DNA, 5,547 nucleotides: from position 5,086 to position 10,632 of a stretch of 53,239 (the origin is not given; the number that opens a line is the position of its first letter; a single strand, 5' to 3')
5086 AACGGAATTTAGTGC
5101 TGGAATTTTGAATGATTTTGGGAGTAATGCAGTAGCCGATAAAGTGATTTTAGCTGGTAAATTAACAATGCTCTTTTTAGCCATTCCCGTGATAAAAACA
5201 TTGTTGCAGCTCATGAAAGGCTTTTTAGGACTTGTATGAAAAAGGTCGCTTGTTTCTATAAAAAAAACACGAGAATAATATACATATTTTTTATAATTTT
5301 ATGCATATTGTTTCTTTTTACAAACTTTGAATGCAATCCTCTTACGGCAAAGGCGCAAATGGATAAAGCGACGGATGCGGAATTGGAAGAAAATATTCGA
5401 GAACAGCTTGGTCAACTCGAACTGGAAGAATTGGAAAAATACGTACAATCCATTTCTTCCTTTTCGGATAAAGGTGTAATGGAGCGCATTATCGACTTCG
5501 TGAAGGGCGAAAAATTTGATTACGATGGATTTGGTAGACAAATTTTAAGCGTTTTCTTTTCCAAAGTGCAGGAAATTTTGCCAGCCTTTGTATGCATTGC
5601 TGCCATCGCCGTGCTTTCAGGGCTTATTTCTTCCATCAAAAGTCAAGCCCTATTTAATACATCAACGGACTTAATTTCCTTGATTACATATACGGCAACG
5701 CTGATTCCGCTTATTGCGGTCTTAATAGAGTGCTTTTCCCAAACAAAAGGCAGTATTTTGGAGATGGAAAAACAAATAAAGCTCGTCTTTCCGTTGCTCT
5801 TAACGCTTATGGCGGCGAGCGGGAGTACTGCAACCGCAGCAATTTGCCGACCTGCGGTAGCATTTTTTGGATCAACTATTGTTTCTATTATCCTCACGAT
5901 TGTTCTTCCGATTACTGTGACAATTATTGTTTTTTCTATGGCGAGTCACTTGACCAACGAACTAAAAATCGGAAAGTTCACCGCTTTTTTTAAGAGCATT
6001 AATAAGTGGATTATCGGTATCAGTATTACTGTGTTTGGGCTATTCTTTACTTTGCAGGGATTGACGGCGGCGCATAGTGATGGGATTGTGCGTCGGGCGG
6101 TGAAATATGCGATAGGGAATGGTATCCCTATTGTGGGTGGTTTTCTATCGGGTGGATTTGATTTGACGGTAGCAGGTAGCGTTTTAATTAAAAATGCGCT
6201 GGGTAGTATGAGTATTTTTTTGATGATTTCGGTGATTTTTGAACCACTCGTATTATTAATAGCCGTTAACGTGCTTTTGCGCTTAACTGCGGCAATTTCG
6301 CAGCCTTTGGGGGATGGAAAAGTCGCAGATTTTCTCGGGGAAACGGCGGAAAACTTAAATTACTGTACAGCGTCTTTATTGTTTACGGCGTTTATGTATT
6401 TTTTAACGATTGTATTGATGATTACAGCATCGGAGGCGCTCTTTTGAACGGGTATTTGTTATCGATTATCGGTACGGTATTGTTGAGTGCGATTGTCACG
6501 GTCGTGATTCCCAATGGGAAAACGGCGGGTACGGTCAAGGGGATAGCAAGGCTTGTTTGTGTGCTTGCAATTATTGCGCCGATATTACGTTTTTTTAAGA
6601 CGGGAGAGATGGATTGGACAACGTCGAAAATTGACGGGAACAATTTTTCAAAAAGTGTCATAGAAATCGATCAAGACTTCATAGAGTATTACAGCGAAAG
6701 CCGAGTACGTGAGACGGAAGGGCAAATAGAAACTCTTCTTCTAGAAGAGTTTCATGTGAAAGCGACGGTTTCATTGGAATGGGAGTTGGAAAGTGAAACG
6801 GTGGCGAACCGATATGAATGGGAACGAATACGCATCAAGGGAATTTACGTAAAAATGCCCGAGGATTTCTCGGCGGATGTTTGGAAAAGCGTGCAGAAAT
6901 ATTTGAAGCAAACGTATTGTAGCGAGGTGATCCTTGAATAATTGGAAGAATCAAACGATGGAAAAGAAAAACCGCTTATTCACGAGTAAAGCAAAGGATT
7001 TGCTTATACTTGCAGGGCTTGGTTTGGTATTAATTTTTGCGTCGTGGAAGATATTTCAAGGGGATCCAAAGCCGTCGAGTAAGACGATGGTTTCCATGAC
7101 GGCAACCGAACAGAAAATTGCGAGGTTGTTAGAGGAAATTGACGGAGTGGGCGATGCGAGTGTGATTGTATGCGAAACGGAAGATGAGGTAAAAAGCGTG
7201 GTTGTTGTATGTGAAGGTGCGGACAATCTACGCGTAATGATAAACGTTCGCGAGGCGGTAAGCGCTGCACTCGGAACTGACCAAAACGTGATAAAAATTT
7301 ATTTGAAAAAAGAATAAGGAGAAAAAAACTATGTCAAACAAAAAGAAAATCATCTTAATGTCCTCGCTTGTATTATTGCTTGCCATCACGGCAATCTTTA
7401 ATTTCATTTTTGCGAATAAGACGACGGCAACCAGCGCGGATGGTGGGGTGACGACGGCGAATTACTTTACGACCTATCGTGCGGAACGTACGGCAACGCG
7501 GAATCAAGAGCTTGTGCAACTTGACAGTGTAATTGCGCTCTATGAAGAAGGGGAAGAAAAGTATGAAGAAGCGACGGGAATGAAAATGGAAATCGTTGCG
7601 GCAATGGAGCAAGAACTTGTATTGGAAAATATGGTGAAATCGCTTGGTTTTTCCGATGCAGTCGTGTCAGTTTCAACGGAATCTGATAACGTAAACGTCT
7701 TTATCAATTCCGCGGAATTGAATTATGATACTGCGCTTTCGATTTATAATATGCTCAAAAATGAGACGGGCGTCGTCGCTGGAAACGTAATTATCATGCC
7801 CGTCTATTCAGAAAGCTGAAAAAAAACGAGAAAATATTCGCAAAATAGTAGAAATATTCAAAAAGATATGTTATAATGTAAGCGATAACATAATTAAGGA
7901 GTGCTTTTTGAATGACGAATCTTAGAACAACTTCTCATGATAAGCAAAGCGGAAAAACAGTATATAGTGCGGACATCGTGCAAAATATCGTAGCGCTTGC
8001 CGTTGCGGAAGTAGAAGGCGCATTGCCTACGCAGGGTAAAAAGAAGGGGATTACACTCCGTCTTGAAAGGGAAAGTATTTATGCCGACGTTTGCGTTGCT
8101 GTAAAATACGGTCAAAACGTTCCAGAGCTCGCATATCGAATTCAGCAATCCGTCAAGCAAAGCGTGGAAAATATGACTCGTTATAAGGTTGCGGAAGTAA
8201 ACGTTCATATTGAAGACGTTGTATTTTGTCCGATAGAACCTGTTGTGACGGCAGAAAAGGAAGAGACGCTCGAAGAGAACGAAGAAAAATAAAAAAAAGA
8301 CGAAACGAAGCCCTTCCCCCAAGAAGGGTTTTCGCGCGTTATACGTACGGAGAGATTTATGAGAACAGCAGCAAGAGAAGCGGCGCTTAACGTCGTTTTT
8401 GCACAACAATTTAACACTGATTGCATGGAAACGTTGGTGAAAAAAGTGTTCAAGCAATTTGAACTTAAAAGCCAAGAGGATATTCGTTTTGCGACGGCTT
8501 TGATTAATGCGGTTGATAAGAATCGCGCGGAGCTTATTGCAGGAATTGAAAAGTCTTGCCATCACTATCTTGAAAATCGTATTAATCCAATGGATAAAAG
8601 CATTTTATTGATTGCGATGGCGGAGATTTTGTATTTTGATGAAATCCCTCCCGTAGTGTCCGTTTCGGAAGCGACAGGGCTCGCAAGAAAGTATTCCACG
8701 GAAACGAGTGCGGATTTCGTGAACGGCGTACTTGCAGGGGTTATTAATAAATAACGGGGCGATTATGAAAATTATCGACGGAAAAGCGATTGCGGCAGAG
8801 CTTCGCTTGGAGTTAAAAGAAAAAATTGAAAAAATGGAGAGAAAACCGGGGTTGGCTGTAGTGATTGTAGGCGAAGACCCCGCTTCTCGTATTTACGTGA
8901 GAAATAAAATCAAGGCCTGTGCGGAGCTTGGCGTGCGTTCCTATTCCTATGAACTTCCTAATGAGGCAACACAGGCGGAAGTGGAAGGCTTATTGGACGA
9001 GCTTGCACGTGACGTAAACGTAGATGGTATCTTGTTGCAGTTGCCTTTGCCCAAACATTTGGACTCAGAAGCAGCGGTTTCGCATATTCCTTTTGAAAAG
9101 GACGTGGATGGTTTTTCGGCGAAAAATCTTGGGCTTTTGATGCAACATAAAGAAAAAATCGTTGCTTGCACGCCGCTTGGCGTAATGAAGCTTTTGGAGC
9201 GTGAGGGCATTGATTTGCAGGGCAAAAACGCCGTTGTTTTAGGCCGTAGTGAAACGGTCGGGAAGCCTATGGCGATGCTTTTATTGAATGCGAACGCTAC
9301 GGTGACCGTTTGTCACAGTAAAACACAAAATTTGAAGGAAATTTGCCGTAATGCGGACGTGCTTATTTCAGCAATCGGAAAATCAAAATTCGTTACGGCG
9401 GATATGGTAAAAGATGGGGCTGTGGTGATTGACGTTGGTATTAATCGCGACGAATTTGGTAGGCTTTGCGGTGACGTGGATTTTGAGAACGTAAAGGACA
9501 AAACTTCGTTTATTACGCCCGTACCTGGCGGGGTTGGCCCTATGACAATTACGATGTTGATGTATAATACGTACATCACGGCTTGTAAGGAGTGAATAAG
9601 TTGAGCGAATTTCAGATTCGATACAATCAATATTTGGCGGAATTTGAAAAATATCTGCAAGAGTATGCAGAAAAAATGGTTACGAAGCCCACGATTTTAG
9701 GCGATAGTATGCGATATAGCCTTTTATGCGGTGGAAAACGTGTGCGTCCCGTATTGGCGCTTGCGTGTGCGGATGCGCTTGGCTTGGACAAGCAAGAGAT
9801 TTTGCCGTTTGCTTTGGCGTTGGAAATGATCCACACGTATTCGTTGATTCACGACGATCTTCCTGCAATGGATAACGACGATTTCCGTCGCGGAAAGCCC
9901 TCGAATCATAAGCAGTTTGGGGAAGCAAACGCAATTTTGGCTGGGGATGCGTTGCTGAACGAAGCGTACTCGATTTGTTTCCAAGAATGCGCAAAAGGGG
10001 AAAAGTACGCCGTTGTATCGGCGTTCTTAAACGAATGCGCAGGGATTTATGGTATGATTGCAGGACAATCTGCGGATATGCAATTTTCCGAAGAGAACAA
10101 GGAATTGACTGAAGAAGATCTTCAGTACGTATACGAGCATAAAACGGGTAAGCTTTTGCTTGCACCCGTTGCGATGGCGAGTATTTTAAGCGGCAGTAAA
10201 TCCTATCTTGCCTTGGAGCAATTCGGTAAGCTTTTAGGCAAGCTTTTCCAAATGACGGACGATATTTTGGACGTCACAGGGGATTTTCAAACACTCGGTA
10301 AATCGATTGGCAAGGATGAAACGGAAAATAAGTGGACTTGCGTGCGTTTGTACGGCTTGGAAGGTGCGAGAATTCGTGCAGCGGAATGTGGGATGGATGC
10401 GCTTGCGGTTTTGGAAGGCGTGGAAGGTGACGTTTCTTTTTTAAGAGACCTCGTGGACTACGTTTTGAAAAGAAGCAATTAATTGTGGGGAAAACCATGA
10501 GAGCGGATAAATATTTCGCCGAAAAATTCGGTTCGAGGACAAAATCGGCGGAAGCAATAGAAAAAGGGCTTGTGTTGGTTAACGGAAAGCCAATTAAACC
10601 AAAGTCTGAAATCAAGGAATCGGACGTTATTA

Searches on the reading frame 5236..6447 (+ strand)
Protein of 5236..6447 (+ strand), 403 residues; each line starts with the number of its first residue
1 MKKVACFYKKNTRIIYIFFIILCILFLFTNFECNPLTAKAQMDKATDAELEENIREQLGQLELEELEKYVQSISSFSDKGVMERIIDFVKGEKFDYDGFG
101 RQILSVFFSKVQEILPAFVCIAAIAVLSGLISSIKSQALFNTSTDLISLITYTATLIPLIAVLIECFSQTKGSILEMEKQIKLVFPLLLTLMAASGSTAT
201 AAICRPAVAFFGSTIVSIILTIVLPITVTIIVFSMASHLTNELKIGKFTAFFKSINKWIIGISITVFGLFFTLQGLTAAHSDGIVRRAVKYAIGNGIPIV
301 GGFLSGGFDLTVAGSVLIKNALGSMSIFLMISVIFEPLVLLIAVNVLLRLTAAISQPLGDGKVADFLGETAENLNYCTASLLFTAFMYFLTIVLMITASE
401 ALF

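Call 11: search_protein_families(library=ncbifam, proteins=[window:5236-6447:+], max_evalue=0.00001)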
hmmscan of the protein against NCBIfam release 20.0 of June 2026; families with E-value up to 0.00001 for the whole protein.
window:5236-6447:+ (403 aa): 1 family
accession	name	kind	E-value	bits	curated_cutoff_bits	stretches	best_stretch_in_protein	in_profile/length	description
TIGR02829.1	spore_III_AE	equivalog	8.7e-53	179.9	247.45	1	19-398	6-380/381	stage III sporulation protein AE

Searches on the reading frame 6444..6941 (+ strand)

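Call 11: search_protein_families(library=ncbifam, proteins=[window:6444-6941:+], max_evalue=0.00001)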
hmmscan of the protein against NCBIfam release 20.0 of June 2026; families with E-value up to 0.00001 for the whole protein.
window:6444-6941:+ (165 aa): 1 family
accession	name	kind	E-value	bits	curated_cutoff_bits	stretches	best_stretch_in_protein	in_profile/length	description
TIGR02896.1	spore_III_AF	equivalog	2.3e-06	27.9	61.3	1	4-104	6-95/106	stage III sporulation protein AF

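Call 57: search_protein_families(library=pfam, proteins=[window:6444-6941:+], max_evalue=0.01)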
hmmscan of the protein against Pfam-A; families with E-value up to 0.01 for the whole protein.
window:6444-6941:+ (165 aa): 1 family
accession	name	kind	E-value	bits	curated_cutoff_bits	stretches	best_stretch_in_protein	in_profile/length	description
PF09581.16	Spore_III_AF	-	2.3e-07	31.5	28.3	1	12-117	4-116/185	Stage III sporulation protein AF (Spore_III_AF)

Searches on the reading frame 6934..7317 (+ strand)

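Call 11: search_protein_families(library=ncbifam, proteins=[window:6934-7317:+], max_evalue=0.00001)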
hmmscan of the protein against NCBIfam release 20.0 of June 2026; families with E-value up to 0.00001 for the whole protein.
window:6934-7317:+ (127 aa): 1 family
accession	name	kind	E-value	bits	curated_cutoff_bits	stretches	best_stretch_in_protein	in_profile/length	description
TIGR02830.1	spore_III_AG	equivalog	3.2e-07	29.9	147.7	0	77-125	137-185/186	stage III sporulation protein AG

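Call 57: search_protein_families(library=pfam, proteins=[window:6934-7317:+], max_evalue=0.01)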
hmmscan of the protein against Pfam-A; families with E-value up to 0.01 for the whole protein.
window:6934-7317:+ (127 aa): 1 family
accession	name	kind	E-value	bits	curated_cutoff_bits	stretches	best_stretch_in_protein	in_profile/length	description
PF09580.15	Spore_YhcN_YlaJ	-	0.00079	20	26.3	1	49-119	49-118/158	Sporulation lipoprotein YhcN/YlaJ (Spore_YhcN_YlaJ)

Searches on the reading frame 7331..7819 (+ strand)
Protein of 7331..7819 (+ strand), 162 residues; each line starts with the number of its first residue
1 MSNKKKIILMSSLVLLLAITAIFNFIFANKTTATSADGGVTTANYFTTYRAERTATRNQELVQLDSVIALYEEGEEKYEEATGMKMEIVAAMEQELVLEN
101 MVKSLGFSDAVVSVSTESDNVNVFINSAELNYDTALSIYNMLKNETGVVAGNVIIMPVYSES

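Call 11: search_protein_families(library=ncbifam, proteins=[window:7331-7819:+], max_evalue=0.00001)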
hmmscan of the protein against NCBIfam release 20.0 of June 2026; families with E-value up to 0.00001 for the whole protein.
window:7331-7819:+ (162 aa): 0 families

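Call 57: search_protein_families(library=pfam, proteins=[window:7331-7819:+], max_evalue=0.01)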
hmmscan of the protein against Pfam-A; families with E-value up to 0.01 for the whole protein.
window:7331-7819:+ (162 aa): 1 family
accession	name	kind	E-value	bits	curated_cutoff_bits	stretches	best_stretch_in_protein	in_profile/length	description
PF12685.13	SpoIIIAH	-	8.8e-20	71.9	30.6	1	32-155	70-191/191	SpoIIIAH-like protein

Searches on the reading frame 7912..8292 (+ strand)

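Call 11: search_protein_families(library=ncbifam, proteins=[window:7912-8292:+], max_evalue=0.00001)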
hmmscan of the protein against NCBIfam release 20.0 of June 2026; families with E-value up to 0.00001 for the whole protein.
window:7912-8292:+ (126 aa): 1 family
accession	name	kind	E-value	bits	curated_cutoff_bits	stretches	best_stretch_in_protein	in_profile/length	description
NF033218.1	anchor_AmaP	equivalog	1.3e-06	28.3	55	1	9-100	80-166/166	alkaline shock response membrane anchor protein AmaP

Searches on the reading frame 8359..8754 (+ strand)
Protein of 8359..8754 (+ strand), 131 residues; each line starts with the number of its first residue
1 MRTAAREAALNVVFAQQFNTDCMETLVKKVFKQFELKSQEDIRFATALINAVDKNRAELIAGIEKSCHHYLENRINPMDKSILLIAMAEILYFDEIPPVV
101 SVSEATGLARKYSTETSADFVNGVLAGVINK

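Call 10: search_protein_families(library=ncbifam, proteins=[window:8359-8754:+], max_evalue=0.00001)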
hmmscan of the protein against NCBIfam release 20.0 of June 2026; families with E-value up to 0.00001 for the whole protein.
window:8359-8754:+ (131 aa): 6 families
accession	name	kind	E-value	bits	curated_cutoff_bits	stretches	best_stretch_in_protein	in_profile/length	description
TIGR01951.1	nusB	equivalog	6.6e-28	97.6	88.35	1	2-130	2-129/131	transcription antitermination factor NusB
NF001223.0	PRK00202.1-1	equivalog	1.3e-20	73.9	131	1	2-130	9-142/146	transcription antitermination factor NusB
NF011494.0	PRK14902.1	equivalog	6.7e-14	51.5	319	1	3-128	3-125/444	16S rRNA (cytosine(967)-C(5))-methyltransferase RsmB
NF011493.0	PRK14901.1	equivalog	9.6e-08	31.2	540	1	3-127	3-124/447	16S rRNA (cytosine(967)-C(5))-methyltransferase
NF001230.0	PRK00202.2-5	equivalog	1.3e-07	31.5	132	1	5-129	25-148/165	transcription antitermination factor NusB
TIGR00563.1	rsmB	equivalog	5.1e-06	25.9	269.05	1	6-125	1-117/437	16S rRNA (cytosine(967)-C(5))-methyltransferase RsmB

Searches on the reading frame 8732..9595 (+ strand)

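Call 10: search_protein_families(library=ncbifam, proteins=[window:8732-9595:+], max_evalue=0.00001)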
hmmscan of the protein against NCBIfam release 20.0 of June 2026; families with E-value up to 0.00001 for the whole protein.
window:8732-9595:+ (287 aa): 30 families (the best 25 are shown)
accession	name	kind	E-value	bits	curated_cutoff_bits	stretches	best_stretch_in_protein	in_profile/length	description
NF010786.0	PRK14189.1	subfamily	1.9e-117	391.4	421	1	13-285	4-279/285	bifunctional methylenetetrahydrofolate dehydrogenase/methenyltetrahydrofolate cyclohydrolase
NF010787.0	PRK14191.1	equivalog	5.3e-112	373.6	423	1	12-285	1-278/285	bifunctional methylenetetrahydrofolate dehydrogenase/methenyltetrahydrofolate cyclohydrolase FolD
NF010783.0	PRK14186.1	equivalog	2.9e-110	368.1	333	1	13-285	3-283/297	bifunctional methylenetetrahydrofolate dehydrogenase/methenyltetrahydrofolate cyclohydrolase FolD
NF010781.0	PRK14184.1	equivalog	5.5e-109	363.7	438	1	12-281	1-277/286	bifunctional 5,10-methylene-tetrahydrofolate dehydrogenase/ 5,10-methylene-tetrahydrofolate cyclohydrolase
NF008058.0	PRK10792.1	equivalog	9.3e-109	362.8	355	1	12-285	3-279/285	bifunctional methylenetetrahydrofolate dehydrogenase/methenyltetrahydrofolate cyclohydrolase FolD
NF010776.0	PRK14179.1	equivalog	4.2e-108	360.8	445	1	12-286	2-280/284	bifunctional methylenetetrahydrofolate dehydrogenase/methenyltetrahydrofolate cyclohydrolase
NF010785.0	PRK14188.1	subfamily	5.6e-107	357.1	396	1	12-286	3-288/297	bifunctional methylenetetrahydrofolate dehydrogenase/methenyltetrahydrofolate cyclohydrolase FolD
NF010775.0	PRK14178.1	equivalog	6.2e-105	350.4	465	1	14-284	2-271/279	bifunctional methylenetetrahydrofolate dehydrogenase/methenyltetrahydrofolate cyclohydrolase FolD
NF010780.0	PRK14183.1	equivalog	2.4e-99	332.1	480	1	12-284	1-277/283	bifunctional 5,10-methylene-tetrahydrofolate dehydrogenase/ 5,10-methylene-tetrahydrofolate cyclohydrolase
NF010790.0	PRK14194.1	equivalog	2.5e-99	332.3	508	1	12-284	4-282/301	bifunctional methylenetetrahydrofolate dehydrogenase/methenyltetrahydrofolate cyclohydrolase FolD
NF010773.0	PRK14176.1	equivalog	9.8e-98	327.1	437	1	11-284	7-283/287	bifunctional 5,10-methylene-tetrahydrofolate dehydrogenase/ 5,10-methylene-tetrahydrofolate cyclohydrolase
NF010766.0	PRK14169.1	equivalog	6.9e-97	324.3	450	1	12-283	2-276/283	bifunctional methylenetetrahydrofolate dehydrogenase/methenyltetrahydrofolate cyclohydrolase FolD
NF010771.0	PRK14174.1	equivalog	2.3e-95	319.2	530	1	12-281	1-286/295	bifunctional 5,10-methylene-tetrahydrofolate dehydrogenase/ 5,10-methylene-tetrahydrofolate cyclohydrolase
NF010763.0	PRK14166.1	equivalog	4.8e-94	314.5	501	1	12-284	1-277/282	bifunctional 5,10-methylene-tetrahydrofolate dehydrogenase/ 5,10-methylene-tetrahydrofolate cyclohydrolase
NF010767.0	PRK14170.1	equivalog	4.6e-92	308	559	1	13-284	3-277/284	bifunctional methylenetetrahydrofolate dehydrogenase/methenyltetrahydrofolate cyclohydrolase FolD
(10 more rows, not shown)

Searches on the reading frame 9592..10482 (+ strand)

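Call 10: search_protein_families(library=ncbifam, proteins=[window:9592-10482:+], max_evalue=0.00001)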
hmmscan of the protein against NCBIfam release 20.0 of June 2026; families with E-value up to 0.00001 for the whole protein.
window:9592-10482:+ (296 aa): 16 families
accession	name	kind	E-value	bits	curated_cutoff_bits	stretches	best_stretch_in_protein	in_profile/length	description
NF045485.1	FPPsyn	subfamily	5.2e-92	308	275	1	13-295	3-287/288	farnesyl diphosphate synthase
NF045685.1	GGPPSynCrtE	equivalog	5.8e-72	242.2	460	1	12-295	4-292/293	geranylgeranyl diphosphate synthase CrtE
NF007877.0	PRK10581.1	equivalog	1.1e-60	205.3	321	1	11-295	7-298/299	(2E,6E)-farnesyl diphosphate synthase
NF041169.1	f2_encap_cargo4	exception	1e-52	179.5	450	1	47-265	49-262/334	family 2 encapsulin nanocompartment cargo protein polyprenyl transferase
NF040698.1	IdsA_Meth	equivalog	3.5e-52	177.6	468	1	16-260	12-254/328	short chain isoprenyl diphosphate synthase IdsA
NF041003.1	GGPP_syn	equivalog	4.4e-43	147.6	500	1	12-262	7-253/326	geranylgeranyl diphosphate synthase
NF040789.2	gerfarn_diphsyn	equivalog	3.7e-37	128.3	560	1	29-254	27-265/345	geranylfarnesyl diphosphate synthase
NF045549.1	GGPPsyn_IdsB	equivalog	2.2e-30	105.9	475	1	47-254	64-267/346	geranylgeranyl diphosphate synthase IdsB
NF008140.0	PRK10888.1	equivalog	2.8e-30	105.7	412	1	41-257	37-245/323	octaprenyl diphosphate synthase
TIGR02749.1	prenyl_cyano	equivalog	1.4e-26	93.3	383.2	1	31-257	27-248/322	solanesyl diphosphate synthase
TIGR02748.1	GerC3_HepT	equivalog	4.8e-26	91.6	456.55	1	19-261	14-248/319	heptaprenyl diphosphate synthase component II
NF042417.1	NPPPS_Mycobact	equivalog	5.7e-25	88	600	1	32-259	40-259/335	nonaprenyl/(2E,6E)-farnesyl/geranylgeranyl diphosphat synthase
NF045628.1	HxpDPsynlarge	equivalog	6.1e-25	87.9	500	1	14-245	4-224/311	hexaprenyl-diphosphate synthase large subunit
NF040627.1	GFPS_Meth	equivalog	2.6e-20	73.1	600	1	45-228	37-210/285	geranylfarnesyl diphosphate synthase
NF042416.1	GFPPS_Mycobact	equivalog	2.7e-15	56.2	600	1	40-251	34-262/350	bifunctional (2E,6E)-farnesyl/geranyl diphosphate synthase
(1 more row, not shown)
